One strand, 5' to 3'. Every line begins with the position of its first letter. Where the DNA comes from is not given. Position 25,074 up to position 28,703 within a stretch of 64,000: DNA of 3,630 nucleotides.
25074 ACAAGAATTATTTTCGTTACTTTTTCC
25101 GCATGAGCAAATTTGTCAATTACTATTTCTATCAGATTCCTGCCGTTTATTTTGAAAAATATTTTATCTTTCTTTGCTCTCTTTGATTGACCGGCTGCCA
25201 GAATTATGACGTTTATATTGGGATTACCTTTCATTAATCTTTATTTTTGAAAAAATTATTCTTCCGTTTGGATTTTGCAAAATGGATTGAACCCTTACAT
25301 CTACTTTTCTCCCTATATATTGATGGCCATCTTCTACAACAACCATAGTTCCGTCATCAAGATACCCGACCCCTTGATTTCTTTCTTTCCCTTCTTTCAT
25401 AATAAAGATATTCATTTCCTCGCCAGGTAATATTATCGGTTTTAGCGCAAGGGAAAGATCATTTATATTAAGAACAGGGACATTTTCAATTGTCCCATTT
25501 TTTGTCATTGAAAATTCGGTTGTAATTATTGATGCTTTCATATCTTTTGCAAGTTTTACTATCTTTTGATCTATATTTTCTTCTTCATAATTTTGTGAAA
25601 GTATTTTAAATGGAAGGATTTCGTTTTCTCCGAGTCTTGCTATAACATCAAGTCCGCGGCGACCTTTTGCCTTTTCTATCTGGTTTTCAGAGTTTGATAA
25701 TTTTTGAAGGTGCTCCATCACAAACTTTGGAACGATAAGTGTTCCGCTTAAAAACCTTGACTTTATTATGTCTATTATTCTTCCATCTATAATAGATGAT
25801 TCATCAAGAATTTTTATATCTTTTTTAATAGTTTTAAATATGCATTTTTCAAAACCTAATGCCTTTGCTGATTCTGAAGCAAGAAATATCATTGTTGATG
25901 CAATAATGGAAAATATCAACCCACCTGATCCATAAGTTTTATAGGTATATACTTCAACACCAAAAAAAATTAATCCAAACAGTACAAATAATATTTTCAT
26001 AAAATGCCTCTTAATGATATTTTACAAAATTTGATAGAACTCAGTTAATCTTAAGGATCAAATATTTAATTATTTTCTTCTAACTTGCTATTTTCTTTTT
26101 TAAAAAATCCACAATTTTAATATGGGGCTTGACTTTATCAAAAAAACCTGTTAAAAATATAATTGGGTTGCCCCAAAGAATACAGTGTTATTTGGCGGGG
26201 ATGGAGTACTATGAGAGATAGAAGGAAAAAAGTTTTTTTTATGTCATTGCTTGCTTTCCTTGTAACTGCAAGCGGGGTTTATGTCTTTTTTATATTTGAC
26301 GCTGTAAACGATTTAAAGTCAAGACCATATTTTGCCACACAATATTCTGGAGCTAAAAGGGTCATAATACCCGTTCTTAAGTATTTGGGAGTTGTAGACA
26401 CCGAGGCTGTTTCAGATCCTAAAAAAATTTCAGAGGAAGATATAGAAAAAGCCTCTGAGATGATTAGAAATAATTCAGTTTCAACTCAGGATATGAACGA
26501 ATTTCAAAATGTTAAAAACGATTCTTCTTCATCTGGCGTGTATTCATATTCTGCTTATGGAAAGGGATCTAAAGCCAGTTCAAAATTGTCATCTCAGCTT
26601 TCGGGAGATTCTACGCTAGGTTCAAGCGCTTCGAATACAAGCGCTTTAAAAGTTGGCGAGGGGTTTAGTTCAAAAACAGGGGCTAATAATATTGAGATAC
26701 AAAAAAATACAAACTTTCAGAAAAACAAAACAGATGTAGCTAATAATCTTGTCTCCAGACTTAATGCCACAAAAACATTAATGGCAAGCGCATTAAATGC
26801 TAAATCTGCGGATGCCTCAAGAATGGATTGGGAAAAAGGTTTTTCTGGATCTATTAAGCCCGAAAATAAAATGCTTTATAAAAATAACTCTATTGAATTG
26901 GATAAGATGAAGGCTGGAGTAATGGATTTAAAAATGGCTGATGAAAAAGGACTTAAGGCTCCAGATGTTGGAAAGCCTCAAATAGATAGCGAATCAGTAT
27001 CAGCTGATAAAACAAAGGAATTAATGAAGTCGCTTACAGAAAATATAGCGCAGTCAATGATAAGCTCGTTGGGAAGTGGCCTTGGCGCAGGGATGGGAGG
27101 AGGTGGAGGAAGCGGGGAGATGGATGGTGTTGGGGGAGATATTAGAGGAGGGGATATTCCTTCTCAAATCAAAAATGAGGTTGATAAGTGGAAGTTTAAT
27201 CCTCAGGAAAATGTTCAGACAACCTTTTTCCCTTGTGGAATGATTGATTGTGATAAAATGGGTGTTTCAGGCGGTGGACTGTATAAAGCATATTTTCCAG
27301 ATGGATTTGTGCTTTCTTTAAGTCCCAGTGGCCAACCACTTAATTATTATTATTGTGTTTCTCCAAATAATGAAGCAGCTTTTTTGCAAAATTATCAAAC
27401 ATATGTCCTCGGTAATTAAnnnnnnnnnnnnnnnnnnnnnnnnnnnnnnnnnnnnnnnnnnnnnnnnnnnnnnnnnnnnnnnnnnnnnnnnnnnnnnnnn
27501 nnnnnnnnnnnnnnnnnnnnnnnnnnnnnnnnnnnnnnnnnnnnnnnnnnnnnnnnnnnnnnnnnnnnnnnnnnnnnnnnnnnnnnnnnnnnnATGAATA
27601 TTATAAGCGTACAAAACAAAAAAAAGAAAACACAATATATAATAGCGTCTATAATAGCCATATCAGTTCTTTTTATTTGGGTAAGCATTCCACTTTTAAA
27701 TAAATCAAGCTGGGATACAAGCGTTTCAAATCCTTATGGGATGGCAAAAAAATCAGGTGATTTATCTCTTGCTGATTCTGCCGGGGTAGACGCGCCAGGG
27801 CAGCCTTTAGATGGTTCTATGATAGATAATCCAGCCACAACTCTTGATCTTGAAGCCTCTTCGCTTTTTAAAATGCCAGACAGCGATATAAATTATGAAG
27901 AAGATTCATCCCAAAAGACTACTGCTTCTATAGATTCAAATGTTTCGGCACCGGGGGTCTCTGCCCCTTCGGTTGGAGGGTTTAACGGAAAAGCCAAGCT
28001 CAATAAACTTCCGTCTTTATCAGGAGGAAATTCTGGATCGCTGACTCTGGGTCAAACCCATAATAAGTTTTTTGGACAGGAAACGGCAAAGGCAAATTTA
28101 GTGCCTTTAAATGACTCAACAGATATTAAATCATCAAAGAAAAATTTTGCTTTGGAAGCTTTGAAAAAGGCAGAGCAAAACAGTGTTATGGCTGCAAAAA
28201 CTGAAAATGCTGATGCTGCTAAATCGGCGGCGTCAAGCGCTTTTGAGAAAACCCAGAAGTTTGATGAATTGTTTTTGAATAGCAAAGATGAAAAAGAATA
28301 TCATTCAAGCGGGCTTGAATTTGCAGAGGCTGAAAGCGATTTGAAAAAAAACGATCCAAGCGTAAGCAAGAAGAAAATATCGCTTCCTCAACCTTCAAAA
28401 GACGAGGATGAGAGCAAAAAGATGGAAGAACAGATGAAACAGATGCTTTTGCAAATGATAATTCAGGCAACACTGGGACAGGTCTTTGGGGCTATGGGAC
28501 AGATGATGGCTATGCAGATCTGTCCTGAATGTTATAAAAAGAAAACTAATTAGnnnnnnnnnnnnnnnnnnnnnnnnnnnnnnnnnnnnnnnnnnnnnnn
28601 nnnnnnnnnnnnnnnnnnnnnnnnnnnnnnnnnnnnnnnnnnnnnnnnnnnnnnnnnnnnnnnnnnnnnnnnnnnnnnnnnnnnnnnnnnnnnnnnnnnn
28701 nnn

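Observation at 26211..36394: Six-gene cluster of diverged paralogues encoding membrane-anchored low-complexity proteins of no recognisable family (candidate novel envelope/surface system)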

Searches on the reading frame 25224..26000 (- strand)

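Call 41: search_protein_families(library=pfam, proteins=[window:25224-26000:-], max_evalue=0.01)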
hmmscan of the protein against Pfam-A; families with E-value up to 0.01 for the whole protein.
window:25224-26000:- (258 aa): 1 family
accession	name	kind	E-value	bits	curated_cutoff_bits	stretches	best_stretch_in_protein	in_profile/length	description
PF01938.26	TRAM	-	1.7e-06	28.2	21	1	192-239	4-50/61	TRAM domain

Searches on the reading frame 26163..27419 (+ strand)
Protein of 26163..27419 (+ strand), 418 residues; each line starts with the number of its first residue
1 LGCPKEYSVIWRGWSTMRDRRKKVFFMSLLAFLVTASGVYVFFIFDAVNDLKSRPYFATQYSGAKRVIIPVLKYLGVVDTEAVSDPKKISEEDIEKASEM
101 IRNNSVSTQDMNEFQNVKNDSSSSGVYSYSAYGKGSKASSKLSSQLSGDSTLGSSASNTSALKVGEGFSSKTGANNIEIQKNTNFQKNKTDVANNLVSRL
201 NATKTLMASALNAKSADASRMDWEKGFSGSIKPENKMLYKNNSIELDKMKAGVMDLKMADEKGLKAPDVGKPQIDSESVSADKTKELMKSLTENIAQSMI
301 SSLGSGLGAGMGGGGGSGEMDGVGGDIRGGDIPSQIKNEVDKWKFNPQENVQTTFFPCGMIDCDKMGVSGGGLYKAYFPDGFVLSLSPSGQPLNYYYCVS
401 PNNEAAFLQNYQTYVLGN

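Call 3: search_protein_families(library=pfam, proteins=[window:26163-27419:+], max_evalue=1)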
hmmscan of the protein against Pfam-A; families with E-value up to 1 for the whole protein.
window:26163-27419:+ (418 aa): 0 families

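Call 4: search_protein_families(library=ncbifam, proteins=[window:26163-27419:+], max_evalue=1)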
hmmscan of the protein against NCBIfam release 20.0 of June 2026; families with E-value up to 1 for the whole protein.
window:26163-27419:+ (418 aa): 0 families

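Call 63: search_protein_families(library=padloc, proteins=[window:26211-27419:+], max_evalue=0.1)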
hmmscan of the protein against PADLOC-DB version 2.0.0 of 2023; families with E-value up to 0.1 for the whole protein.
window:26211-27419:+ (402 aa): 1 family
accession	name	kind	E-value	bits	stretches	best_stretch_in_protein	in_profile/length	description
PDLC00836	E1-E2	-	0.0099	12.5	1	234-278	362-406/602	E1-E2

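Call 64: search_protein_families(library=phrogs, proteins=[window:26211-27419:+], max_evalue=0.1)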
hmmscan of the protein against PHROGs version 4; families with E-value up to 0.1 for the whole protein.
window:26211-27419:+ (402 aa): 0 families

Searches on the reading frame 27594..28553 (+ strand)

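Call 3: search_protein_families(library=pfam, proteins=[window:27594-28553:+], max_evalue=1)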
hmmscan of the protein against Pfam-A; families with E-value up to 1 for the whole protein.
window:27594-28553:+ (319 aa): 3 families
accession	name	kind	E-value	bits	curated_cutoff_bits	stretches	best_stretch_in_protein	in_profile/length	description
PF08628.17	Nexin_C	-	0.13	13.1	22.3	1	265-301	59-93/110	Sorting nexin C terminal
PF20976.2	Pop8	-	0.18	12.3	27.2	1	275-309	13-47/74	Ribonucleases P/MRP protein subunit Pop8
PF15996.10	PNISR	-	0.42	11.4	27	1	192-316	28-148/178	Arginine/serine-rich protein PNISR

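Call 4: search_protein_families(library=ncbifam, proteins=[window:27594-28553:+], max_evalue=1)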
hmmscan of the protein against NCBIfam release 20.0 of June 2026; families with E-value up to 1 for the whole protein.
window:27594-28553:+ (319 aa): 0 families

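Call 63: search_protein_families(library=padloc, proteins=[window:27594-28553:+], max_evalue=0.1)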
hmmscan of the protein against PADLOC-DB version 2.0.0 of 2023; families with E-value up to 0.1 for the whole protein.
window:27594-28553:+ (319 aa): 0 families

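Call 64: search_protein_families(library=phrogs, proteins=[window:27594-28553:+], max_evalue=0.1)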
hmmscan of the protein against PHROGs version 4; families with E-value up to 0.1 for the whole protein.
window:27594-28553:+ (319 aa): 3 families
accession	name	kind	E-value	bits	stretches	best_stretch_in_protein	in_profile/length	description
phrog_10597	-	unknown function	0.058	14.3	0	9-43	2-36/59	-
phrog_16398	-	unknown function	0.073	14.5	0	176-231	11-67/94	-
phrog_21068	-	unknown function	0.079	14.3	0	156-225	15-85/94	-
